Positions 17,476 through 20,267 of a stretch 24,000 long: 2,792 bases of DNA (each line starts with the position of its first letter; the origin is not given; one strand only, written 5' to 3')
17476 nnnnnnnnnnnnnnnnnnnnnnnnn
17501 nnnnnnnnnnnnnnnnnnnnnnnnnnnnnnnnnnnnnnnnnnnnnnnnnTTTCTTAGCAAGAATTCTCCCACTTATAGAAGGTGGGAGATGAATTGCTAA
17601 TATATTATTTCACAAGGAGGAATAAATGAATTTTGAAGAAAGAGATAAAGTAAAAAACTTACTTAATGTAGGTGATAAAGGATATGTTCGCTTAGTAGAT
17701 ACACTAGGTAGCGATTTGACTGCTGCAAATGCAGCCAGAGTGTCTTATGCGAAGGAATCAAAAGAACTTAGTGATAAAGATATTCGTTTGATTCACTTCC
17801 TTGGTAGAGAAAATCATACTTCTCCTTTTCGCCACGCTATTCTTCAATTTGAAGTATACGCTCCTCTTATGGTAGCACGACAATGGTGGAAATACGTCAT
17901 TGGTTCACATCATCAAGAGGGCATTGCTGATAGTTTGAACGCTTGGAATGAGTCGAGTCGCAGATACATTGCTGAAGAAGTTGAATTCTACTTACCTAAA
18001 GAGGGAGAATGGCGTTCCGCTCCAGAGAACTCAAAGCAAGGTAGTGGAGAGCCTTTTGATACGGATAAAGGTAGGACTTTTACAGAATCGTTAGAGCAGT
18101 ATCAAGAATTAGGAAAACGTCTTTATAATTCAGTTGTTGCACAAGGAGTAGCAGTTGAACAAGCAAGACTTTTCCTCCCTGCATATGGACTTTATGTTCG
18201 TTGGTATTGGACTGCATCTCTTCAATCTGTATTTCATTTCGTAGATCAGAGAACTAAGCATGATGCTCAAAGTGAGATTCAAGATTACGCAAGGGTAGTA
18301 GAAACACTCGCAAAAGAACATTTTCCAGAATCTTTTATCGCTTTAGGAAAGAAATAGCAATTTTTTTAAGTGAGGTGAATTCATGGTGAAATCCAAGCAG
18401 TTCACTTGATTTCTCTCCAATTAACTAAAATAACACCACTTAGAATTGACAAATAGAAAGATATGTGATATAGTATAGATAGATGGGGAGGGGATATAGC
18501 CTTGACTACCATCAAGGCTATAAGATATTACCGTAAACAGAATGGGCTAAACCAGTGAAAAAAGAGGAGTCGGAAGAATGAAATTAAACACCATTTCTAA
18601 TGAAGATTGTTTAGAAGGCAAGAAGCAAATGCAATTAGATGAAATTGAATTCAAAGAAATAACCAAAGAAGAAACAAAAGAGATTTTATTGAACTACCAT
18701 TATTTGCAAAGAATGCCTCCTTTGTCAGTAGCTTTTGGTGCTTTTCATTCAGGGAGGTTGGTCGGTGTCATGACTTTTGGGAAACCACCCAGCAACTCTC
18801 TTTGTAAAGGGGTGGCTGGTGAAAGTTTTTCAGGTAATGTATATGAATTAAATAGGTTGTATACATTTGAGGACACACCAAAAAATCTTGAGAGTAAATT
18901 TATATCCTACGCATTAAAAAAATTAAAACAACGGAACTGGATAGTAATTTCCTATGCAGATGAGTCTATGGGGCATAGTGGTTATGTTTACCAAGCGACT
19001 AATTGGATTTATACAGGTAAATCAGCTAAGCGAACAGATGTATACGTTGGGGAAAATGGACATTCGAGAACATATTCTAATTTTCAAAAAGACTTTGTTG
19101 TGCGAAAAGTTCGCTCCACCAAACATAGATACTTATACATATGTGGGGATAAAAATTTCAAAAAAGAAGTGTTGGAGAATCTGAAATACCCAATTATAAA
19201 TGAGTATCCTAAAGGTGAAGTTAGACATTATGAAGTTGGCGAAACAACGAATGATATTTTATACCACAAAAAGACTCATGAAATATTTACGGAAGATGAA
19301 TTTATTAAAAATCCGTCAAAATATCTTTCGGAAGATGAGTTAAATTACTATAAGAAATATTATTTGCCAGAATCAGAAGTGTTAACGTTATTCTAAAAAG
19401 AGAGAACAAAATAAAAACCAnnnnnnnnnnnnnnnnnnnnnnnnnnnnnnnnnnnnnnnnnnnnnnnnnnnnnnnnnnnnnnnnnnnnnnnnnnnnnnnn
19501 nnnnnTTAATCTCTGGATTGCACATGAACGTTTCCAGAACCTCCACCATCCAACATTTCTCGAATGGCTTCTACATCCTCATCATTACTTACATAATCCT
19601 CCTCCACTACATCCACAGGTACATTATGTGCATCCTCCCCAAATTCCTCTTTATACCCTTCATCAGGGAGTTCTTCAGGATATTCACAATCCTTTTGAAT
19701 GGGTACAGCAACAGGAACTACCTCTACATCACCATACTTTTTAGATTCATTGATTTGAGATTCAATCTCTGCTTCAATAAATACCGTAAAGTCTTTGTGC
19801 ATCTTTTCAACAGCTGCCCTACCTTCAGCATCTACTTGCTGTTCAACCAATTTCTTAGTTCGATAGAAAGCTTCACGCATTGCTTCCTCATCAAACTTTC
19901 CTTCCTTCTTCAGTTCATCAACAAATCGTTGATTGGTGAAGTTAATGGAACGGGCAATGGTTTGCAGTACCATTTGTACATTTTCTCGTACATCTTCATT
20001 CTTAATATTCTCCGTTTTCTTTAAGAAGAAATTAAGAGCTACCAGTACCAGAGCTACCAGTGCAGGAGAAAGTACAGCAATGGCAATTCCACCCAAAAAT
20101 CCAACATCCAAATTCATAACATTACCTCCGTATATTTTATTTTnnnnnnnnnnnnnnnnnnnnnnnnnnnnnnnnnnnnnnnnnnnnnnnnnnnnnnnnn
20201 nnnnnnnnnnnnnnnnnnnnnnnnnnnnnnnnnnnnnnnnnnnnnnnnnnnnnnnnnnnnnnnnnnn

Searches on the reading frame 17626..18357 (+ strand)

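Call 16: search_protein_families(library=pfam, proteins=[window:17626-18357:+], max_evalue=0.001)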
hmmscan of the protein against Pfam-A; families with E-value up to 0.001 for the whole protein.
window:17626-18357:+ (243 aa): 1 family
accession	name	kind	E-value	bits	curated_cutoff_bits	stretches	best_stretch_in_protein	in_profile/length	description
PF02511.20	Thy1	-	7.4e-34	117.6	24.8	1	22-235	1-191/191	Thymidylate synthase complementing protein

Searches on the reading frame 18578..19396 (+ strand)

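Call 16: search_protein_families(library=pfam, proteins=[window:18578-19396:+], max_evalue=0.001)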
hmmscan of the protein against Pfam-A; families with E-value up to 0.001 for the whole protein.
window:18578-19396:+ (272 aa): 1 family
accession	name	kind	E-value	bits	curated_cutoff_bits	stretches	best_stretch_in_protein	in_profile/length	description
PF25680.1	Mom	-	3.1e-39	135.2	27.1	1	23-205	2-196/202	Mom protein family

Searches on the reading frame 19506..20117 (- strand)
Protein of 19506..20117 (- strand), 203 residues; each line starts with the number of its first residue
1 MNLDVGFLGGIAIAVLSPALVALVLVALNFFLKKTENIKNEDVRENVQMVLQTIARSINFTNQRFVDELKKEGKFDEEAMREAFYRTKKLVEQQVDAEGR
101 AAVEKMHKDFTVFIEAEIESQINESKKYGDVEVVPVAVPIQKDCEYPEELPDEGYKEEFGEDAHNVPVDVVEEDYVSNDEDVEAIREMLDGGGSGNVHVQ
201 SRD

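Call 5: search_protein_families(library=pfam, proteins=[window:19506-20117:-], max_evalue=0.01)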
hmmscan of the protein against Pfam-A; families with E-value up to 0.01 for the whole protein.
window:19506-20117:- (203 aa): 0 families

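Call 30: search_protein_families(library=phrogs, proteins=[window:19506-20117:-], max_evalue=0.01)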
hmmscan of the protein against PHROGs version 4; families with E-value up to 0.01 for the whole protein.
window:19506-20117:- (203 aa): 1 family
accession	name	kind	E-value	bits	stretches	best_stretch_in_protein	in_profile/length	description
phrog_13712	-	lysis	2.8e-18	67.5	1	18-127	21-131/175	holin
